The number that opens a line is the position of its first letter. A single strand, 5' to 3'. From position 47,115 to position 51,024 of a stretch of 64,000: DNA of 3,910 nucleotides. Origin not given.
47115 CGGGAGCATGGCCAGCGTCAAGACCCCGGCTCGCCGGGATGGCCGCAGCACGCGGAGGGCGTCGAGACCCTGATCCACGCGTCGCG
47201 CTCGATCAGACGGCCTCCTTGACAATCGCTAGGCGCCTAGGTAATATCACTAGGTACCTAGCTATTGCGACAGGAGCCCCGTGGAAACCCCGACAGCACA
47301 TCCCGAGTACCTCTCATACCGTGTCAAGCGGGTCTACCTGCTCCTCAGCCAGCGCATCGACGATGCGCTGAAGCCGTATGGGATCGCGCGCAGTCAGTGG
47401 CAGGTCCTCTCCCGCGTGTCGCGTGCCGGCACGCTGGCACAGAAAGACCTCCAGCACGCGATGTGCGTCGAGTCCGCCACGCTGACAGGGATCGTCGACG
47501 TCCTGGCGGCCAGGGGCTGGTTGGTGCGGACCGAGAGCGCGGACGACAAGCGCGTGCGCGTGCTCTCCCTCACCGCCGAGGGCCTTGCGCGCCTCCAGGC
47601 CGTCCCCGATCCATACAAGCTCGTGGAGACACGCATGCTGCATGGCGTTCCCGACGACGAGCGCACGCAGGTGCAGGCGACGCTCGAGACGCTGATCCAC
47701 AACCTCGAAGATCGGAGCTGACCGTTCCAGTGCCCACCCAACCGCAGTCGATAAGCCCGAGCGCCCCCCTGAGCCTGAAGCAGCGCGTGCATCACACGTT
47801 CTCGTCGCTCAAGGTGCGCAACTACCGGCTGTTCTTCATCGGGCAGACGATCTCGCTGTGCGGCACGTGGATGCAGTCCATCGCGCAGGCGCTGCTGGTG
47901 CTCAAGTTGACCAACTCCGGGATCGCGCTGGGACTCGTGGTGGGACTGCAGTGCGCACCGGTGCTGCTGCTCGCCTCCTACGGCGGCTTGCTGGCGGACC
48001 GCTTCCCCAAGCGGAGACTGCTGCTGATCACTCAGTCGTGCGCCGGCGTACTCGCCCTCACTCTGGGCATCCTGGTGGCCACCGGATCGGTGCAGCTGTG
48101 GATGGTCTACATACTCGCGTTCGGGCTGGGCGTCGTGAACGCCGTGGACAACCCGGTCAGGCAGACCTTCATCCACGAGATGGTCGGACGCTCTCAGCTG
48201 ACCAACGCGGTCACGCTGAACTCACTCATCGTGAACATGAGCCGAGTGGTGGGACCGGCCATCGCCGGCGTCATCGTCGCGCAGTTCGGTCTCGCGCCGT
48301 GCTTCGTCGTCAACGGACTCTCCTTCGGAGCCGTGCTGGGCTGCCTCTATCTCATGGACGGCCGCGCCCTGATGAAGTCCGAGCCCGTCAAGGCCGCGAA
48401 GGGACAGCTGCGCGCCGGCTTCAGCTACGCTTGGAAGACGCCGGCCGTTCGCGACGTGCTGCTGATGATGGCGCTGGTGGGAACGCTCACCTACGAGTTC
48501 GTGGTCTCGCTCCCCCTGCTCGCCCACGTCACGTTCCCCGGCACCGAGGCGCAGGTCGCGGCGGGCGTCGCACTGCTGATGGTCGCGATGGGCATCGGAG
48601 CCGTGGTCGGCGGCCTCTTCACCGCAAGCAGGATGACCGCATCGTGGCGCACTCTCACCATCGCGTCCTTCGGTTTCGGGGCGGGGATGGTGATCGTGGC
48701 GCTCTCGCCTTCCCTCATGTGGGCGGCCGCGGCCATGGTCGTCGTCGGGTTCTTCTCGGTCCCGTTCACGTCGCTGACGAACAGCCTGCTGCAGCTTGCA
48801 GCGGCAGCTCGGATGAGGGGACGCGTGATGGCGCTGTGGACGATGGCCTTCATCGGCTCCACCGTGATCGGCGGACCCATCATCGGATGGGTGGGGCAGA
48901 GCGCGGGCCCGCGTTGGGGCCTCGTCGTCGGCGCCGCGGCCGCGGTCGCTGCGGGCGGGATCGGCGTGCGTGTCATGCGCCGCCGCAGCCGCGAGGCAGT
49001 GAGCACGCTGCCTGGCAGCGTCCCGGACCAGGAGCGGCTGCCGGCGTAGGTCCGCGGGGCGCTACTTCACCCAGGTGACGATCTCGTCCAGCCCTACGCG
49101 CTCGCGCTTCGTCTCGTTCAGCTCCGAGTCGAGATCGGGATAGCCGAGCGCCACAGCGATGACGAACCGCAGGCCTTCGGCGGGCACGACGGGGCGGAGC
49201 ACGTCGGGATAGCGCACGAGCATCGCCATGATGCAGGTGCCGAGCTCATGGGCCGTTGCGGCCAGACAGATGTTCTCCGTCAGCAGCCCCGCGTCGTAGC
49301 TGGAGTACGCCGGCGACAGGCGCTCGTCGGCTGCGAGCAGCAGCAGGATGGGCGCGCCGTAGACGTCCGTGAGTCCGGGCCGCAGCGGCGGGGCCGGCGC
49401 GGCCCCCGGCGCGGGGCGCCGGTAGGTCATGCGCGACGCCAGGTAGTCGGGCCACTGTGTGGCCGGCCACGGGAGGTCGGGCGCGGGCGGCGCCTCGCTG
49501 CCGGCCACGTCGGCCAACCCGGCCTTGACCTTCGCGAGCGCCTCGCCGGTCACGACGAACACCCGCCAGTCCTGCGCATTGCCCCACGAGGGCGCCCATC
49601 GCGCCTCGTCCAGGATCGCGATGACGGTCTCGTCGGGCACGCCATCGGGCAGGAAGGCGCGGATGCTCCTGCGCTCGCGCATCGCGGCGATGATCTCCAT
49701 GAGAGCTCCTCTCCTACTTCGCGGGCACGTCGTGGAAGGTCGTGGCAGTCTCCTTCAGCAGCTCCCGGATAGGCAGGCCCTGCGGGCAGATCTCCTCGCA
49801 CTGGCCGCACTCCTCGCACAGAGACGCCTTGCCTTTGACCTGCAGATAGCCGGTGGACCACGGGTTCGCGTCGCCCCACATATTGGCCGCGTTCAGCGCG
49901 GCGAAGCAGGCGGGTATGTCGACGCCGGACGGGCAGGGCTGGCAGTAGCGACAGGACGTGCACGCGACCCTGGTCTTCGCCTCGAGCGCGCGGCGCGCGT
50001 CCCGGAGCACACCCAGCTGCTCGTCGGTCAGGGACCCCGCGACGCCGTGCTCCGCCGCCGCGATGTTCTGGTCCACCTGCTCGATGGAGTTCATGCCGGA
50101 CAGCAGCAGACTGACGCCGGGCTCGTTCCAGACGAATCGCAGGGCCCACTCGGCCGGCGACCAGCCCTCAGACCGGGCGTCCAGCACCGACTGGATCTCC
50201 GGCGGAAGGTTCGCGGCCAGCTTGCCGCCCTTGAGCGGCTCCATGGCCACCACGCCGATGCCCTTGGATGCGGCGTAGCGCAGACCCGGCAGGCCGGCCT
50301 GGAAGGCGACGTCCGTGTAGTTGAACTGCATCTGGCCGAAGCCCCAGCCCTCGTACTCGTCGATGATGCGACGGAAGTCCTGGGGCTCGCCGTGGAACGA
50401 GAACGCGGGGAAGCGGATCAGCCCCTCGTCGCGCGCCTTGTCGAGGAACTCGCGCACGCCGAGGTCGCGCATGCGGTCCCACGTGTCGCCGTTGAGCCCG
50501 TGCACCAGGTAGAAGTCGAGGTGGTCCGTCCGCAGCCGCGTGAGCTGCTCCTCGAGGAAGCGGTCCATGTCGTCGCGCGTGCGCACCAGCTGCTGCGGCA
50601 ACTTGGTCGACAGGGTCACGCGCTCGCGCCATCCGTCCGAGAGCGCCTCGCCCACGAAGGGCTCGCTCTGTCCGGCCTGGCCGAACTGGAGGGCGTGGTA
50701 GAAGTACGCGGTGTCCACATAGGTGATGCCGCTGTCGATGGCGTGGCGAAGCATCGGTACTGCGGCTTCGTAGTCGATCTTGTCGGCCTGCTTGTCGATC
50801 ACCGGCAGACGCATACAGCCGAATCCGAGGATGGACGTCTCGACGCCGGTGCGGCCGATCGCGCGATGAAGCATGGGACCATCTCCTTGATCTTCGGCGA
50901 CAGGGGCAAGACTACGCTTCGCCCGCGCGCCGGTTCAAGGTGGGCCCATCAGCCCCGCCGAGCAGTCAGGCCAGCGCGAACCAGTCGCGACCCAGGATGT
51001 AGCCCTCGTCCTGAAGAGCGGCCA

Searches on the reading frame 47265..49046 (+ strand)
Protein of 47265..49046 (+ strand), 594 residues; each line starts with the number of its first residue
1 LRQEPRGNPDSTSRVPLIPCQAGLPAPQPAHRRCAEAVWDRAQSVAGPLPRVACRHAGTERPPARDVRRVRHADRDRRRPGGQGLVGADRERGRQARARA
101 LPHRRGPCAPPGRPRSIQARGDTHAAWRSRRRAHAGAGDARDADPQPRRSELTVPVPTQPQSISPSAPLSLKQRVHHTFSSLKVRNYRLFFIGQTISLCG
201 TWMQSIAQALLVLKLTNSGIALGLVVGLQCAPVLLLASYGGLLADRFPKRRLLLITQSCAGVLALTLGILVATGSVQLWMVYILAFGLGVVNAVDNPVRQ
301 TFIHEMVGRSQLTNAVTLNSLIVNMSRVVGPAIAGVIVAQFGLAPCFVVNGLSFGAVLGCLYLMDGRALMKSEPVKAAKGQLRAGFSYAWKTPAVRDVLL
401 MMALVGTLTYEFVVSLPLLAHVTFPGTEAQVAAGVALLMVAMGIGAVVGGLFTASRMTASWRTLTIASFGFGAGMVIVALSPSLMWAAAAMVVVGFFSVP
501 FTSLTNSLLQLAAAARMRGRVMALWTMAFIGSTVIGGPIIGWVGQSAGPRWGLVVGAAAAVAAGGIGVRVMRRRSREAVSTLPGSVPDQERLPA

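Call 25: search_protein_families(library=pfam, proteins=[window:47265-49046:+], max_evalue=0.001)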
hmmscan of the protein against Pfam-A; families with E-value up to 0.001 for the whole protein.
window:47265-49046:+ (594 aa): 2 families
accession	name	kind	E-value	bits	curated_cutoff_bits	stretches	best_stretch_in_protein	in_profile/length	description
PF05977.19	MFS_3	-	2.4e-50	171.9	27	1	178-573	3-396/524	Transmembrane secretion effector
PF07690.21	MFS_1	-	1.3e-34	120.1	33.4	2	191-528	2-338/347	Major Facilitator Superfamily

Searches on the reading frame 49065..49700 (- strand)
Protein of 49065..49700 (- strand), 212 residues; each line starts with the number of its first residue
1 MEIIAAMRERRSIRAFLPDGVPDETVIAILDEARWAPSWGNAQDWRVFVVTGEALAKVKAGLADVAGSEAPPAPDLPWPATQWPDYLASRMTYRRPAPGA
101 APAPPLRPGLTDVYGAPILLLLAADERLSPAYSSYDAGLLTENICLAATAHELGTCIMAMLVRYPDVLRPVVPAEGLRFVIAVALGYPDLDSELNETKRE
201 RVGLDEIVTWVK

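Call 25: search_protein_families(library=pfam, proteins=[window:49065-49700:-], max_evalue=0.001)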
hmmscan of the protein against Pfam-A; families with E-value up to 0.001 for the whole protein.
window:49065-49700:- (212 aa): 2 families
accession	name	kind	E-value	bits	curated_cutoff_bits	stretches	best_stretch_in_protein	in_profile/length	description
PF00881.29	Nitroreductase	-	1e-24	88.1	23.5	1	8-187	2-167/167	Nitroreductase family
PF14512.11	TM1586_NiRdase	-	1e-08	35.6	27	1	135-201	82-142/215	Putative TM nitroreductase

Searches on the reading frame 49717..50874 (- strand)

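Call 25: search_protein_families(library=pfam, proteins=[window:49717-50874:-], max_evalue=0.001)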
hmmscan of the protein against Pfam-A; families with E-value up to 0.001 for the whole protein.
window:49717-50874:- (386 aa): 5 families
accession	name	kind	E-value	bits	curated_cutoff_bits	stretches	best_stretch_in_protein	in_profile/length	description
PF00248.27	Aldo_ket_red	-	3.9e-37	128.3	24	1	16-276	2-276/291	Aldo/keto reductase family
PF13187.11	Fer4_9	-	1e-07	32.3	27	1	304-366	1-50/52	4Fe-4S dicluster domain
PF13534.11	Fer4_17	-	8.5e-07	29.9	22.2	1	304-367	1-60/61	4Fe-4S dicluster domain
PF13746.11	Fer4_18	-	9.1e-05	23.1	27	0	349-373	57-81/114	4Fe-4S dicluster domain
PF13183.11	Fer4_8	-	0.0002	22.3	27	1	304-367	4-68/68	4Fe-4S dicluster domain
